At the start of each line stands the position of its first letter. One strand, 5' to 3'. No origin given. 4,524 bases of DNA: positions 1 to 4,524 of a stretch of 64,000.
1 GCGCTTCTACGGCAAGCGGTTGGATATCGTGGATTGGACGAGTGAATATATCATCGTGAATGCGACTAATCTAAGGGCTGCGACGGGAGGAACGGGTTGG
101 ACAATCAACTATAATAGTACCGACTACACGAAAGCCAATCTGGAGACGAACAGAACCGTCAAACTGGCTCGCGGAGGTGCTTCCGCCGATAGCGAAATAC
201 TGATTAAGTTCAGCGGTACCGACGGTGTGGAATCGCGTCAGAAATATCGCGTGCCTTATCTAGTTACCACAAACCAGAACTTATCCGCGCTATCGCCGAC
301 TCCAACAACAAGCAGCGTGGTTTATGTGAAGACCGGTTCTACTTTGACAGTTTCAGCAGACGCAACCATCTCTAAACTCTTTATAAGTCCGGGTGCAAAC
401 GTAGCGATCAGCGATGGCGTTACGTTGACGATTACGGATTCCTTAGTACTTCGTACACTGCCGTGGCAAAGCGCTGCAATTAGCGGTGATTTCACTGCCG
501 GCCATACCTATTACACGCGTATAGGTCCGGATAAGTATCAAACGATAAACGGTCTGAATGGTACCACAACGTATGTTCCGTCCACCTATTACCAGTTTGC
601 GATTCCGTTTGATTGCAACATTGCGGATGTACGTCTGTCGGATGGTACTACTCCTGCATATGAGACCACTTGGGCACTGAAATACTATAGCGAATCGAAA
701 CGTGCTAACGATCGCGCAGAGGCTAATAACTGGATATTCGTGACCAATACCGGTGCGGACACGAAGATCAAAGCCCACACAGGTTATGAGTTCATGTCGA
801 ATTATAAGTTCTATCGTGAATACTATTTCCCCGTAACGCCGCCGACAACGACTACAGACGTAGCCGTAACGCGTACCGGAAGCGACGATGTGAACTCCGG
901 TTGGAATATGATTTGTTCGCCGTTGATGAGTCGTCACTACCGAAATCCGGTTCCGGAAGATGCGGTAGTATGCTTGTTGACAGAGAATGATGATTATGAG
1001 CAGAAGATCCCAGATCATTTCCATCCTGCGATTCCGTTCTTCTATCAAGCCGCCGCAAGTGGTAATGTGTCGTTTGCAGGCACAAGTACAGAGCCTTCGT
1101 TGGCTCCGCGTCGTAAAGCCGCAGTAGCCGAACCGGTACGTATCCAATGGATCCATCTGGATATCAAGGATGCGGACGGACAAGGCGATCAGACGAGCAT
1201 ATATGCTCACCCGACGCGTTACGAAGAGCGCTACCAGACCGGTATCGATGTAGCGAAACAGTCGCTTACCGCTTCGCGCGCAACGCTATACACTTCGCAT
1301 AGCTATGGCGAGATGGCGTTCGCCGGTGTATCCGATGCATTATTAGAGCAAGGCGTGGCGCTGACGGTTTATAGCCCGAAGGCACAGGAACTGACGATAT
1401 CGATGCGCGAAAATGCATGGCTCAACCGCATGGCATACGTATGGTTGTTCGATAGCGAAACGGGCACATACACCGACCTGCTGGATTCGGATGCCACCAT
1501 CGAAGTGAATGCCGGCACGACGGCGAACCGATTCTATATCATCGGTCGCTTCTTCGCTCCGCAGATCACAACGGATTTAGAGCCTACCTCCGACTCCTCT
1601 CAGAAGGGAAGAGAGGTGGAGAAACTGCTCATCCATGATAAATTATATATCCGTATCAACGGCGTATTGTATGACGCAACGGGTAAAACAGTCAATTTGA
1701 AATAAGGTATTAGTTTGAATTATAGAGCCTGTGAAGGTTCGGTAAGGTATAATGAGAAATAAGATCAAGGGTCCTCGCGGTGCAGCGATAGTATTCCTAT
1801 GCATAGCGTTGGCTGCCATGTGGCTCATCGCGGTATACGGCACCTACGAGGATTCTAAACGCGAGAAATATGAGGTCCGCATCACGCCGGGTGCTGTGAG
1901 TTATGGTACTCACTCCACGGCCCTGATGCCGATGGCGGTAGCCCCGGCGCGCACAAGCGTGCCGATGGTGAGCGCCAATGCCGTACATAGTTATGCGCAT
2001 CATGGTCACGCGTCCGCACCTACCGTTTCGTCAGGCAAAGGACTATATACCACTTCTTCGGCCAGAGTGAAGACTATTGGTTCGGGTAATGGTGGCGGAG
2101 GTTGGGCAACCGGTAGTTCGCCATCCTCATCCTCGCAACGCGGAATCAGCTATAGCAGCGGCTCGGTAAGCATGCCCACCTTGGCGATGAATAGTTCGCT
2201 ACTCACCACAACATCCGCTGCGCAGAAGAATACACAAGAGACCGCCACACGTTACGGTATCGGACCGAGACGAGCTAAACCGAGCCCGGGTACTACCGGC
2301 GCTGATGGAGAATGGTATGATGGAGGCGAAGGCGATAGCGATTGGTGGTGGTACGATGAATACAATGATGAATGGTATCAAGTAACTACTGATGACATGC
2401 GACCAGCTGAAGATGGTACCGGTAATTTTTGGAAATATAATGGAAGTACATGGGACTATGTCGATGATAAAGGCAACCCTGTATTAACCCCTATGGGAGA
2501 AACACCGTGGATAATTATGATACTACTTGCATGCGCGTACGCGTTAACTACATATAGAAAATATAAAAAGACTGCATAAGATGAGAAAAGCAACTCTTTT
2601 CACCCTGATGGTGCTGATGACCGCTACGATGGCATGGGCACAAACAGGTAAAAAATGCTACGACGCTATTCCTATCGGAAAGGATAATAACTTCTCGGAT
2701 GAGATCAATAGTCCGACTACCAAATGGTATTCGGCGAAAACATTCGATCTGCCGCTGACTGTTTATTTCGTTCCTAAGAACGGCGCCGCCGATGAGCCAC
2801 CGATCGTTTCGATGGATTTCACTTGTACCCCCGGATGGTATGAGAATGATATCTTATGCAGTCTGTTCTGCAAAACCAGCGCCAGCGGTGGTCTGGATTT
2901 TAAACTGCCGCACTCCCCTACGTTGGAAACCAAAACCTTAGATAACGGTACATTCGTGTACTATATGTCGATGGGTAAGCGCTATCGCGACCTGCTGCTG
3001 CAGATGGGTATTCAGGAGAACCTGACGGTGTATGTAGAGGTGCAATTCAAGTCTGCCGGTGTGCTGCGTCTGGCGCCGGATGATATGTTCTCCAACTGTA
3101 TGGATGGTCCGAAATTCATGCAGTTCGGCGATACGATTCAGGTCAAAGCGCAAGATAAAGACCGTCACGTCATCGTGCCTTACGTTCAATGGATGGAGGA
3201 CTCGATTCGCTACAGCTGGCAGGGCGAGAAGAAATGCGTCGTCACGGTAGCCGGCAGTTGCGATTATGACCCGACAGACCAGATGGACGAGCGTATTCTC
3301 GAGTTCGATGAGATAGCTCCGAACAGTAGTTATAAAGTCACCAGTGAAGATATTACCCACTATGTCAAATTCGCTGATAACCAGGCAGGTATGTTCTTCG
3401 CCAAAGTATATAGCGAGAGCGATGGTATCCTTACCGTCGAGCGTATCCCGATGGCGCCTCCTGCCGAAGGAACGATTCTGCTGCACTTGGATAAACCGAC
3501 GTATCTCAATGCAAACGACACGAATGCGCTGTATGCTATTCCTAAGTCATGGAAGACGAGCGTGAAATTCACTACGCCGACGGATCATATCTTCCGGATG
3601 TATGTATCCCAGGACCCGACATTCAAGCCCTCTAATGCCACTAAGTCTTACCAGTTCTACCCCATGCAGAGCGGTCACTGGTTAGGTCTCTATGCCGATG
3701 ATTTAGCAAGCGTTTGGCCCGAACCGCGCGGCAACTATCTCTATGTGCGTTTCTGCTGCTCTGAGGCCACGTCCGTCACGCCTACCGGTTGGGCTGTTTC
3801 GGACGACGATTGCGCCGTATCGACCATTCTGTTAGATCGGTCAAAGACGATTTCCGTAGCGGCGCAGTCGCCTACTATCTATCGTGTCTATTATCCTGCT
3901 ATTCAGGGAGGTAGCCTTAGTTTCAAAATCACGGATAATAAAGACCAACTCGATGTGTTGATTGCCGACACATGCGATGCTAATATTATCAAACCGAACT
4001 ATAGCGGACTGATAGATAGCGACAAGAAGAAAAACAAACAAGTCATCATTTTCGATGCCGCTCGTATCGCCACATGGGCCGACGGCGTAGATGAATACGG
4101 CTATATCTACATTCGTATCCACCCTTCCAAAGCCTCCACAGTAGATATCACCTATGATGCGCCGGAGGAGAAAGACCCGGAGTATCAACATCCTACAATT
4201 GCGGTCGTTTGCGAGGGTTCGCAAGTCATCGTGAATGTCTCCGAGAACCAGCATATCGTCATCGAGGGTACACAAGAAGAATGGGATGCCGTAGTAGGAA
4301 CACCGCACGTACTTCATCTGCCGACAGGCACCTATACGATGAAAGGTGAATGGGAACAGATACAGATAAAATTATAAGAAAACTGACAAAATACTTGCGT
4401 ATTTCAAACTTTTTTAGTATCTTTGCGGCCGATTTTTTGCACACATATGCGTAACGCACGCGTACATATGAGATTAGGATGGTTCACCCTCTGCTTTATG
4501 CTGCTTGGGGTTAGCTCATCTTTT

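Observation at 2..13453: Seven-gene co-directional block of exported proteins with no enzyme signature, culminating in a giant T9SS cargo and a dedicated beta-barrel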

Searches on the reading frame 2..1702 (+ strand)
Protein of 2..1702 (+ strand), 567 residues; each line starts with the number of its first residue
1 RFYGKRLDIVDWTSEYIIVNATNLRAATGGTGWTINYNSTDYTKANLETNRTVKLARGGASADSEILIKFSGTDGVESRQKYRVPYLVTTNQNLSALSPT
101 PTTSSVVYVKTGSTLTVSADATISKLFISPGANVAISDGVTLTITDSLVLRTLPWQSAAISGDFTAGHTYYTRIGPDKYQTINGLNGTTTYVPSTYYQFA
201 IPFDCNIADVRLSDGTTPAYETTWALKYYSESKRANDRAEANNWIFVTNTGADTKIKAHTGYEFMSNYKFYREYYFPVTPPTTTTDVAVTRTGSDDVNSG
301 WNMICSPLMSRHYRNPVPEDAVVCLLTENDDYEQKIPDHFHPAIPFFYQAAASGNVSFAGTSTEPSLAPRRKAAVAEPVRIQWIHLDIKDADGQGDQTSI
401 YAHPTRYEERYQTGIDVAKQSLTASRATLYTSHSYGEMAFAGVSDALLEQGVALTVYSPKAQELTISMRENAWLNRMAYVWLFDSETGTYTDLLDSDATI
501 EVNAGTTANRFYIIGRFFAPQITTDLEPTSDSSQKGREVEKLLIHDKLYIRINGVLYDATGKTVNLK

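Call 5: search_protein_families(library=pfam, proteins=[window:2-1702:+], max_evalue=0.1)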
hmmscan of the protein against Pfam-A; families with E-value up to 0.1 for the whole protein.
window:2-1702:+ (567 aa): 0 families

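Call 6: search_protein_families(library=ncbifam, proteins=[window:2-1702:+], max_evalue=0.1)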
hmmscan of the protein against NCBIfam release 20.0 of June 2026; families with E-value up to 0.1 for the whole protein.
window:2-1702:+ (567 aa): 0 families

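Call 8: search_protein_families(library=phrogs, proteins=[window:2-1702:+], max_evalue=0.01)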
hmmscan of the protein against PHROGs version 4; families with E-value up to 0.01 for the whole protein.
window:2-1702:+ (567 aa): 0 families

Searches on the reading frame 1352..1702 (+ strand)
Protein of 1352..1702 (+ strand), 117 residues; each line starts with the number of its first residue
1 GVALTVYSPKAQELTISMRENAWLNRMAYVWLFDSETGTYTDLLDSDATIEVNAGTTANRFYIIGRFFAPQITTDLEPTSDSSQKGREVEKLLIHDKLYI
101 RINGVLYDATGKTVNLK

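Call 21: search_protein_families(library=ncbifam, proteins=[window:1352-1702:+], max_evalue=10)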
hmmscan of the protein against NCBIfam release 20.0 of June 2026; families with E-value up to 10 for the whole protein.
seq(117 aa): 0 families

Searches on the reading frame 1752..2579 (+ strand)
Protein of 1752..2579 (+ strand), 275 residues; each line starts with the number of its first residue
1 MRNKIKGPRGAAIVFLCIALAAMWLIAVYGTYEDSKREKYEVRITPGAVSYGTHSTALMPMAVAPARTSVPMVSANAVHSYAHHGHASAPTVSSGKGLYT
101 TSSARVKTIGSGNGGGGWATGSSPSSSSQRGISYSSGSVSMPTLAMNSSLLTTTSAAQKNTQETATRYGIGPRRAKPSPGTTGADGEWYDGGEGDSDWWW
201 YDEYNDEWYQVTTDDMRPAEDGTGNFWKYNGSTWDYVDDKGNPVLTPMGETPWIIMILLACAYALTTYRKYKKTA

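Call 5: search_protein_families(library=pfam, proteins=[window:1752-2576:+], max_evalue=0.1)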
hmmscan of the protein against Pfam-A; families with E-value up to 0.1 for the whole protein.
window:1752-2576:+ (275 aa): 1 family
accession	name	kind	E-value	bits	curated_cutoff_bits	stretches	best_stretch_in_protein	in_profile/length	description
PF12669.12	FeoB_associated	-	0.032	14.9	27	0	12-37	3-26/44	FeoB-associated Cys-rich membrane protein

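Call 6: search_protein_families(library=ncbifam, proteins=[window:1752-2576:+], max_evalue=0.1)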
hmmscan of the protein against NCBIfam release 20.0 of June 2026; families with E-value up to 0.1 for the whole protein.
window:1752-2576:+ (275 aa): 0 families

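Call 7: list_cluster_members(proteins=[window:1752-2576:+, window:2581-4374:+, window:4447-5640:+, window:5643-6923:+, window:6975-12032:+, window:12053-13450:+, window:14106-16703:+])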
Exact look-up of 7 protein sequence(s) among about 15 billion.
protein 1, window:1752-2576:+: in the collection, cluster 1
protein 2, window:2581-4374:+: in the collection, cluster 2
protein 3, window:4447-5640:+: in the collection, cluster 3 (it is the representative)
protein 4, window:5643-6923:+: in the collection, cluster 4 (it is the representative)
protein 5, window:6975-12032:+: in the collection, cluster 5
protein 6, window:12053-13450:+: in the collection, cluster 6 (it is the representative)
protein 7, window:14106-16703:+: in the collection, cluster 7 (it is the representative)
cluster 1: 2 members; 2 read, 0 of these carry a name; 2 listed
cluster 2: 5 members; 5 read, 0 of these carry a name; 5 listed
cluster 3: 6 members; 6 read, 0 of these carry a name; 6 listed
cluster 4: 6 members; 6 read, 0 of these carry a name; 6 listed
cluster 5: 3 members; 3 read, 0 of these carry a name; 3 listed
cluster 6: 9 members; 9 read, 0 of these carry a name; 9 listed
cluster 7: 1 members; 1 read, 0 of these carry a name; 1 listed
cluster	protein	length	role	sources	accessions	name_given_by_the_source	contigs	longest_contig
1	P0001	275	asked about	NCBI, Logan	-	-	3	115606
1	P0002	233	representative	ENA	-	-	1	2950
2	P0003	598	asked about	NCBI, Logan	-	-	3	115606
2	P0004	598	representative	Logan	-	-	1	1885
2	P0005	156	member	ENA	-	-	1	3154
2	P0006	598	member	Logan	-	-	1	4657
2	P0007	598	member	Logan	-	-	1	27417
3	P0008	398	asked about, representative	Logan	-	-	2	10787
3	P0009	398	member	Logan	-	-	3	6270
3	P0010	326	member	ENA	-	-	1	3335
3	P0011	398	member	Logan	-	-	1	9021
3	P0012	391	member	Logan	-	-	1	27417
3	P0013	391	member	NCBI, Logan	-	-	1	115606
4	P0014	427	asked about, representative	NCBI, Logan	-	-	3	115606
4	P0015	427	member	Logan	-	-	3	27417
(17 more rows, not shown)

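Call 8: search_protein_families(library=phrogs, proteins=[window:1752-2576:+], max_evalue=0.01)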
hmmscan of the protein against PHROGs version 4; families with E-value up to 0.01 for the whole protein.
window:1752-2576:+ (275 aa): 0 families

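Call 9: find_encoding_contigs(protein=window:1752-2579:+, flank=10000, max_places=6)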
Protein window:1752-2579:+ (275 aa): 4 contigs read that carry it; 2 places shown.
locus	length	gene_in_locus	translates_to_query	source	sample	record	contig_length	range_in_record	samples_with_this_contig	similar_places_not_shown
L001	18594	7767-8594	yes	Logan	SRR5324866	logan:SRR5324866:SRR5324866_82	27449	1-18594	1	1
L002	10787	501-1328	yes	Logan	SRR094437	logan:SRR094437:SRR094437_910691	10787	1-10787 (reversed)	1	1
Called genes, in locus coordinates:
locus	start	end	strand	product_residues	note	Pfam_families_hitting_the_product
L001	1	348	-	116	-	?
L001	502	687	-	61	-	-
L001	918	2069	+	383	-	PF13387:Lnb_N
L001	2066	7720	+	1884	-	PF09479:Flg_new (weak)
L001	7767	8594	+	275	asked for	-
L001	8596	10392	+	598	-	-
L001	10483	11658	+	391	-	-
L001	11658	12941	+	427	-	-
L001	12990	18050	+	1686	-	-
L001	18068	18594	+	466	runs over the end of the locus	-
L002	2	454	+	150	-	?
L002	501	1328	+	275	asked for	-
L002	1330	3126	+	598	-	-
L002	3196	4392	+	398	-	-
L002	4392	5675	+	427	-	-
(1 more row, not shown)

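Call 69: search_protein_families(library=pfam, proteins=[L001:2066-7717:+, L001:918-2066:+], max_evalue=0.01)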
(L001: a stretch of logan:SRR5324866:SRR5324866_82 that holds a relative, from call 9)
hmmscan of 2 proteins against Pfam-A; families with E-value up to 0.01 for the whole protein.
L001:2066-7717:+ (1884 aa): 1 family
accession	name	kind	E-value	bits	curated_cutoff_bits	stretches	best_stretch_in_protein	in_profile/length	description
PF09479.16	Flg_new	-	1.3e-14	54.5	27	2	1163-1230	1-63/65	Listeria-Bacteroides repeat domain (List_Bact_rpt)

L001:918-2066:+ (383 aa): 1 family
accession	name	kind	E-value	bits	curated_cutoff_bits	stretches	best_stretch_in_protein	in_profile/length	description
PF13387.12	Lnb_N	-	2.1e-07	31.1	22.2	1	45-170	19-154/175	Lnb N-terminal periplasmic domain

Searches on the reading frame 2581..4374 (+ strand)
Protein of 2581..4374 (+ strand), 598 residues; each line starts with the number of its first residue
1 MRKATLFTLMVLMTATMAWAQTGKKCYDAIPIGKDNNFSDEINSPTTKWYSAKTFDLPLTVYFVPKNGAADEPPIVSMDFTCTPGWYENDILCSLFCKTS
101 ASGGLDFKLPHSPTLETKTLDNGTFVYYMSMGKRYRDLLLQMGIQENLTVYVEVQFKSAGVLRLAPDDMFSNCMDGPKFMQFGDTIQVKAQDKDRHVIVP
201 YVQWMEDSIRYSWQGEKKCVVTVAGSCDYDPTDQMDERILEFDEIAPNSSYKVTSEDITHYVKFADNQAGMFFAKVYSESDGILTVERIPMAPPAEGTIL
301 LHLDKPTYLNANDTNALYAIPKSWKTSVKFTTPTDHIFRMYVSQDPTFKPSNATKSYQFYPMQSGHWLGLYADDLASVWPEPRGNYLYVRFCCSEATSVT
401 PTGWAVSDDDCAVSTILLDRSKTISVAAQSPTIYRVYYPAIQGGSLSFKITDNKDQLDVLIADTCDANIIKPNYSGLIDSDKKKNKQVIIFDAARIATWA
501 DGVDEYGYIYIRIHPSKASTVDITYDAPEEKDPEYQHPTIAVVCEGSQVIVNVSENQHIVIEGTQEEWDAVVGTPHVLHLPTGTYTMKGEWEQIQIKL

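Call 5: search_protein_families(library=pfam, proteins=[window:2581-4374:+], max_evalue=0.1)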
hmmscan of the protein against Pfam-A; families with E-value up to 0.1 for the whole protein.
window:2581-4374:+ (598 aa): 2 families
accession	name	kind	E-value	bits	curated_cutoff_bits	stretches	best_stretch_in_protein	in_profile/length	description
PF14041.11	Lipoprotein_21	-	0.091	13.4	25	0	481-542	20-79/87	LppP/LprE lipoprotein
PF22247.2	Diox-like_N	-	0.099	13.2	27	0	327-342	42-57/60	Catechol 2,3-dioxygenase-like N-terminal domain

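Call 6: search_protein_families(library=ncbifam, proteins=[window:2581-4374:+], max_evalue=0.1)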
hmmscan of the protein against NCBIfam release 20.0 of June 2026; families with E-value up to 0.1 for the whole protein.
window:2581-4374:+ (598 aa): 1 family
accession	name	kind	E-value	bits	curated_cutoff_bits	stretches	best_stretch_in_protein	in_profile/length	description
TIGR04200.2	targ_of_XrtJ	subfamily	0.092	12.5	40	0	7-28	8-27/57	PExPT-CTERM protein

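Call 8: search_protein_families(library=phrogs, proteins=[window:2581-4374:+], max_evalue=0.01)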
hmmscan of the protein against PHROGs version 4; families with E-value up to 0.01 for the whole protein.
window:2581-4374:+ (598 aa): 0 families

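Call 36: search_solved_structures(query=A3, max_evalue=1)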
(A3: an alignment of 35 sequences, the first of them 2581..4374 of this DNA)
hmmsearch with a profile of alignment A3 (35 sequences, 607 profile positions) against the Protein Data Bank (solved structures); distinct sequences matched with E-value up to 1: 0.

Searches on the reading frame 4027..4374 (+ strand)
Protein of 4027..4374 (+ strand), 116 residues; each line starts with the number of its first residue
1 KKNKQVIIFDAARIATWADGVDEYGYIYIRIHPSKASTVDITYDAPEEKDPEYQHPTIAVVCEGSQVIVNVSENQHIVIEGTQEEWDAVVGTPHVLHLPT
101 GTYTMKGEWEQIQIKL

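Call 21: search_protein_families(library=ncbifam, proteins=[window:4027-4374:+], max_evalue=10)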
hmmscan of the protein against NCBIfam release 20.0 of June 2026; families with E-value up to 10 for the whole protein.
seq(116 aa): 0 families
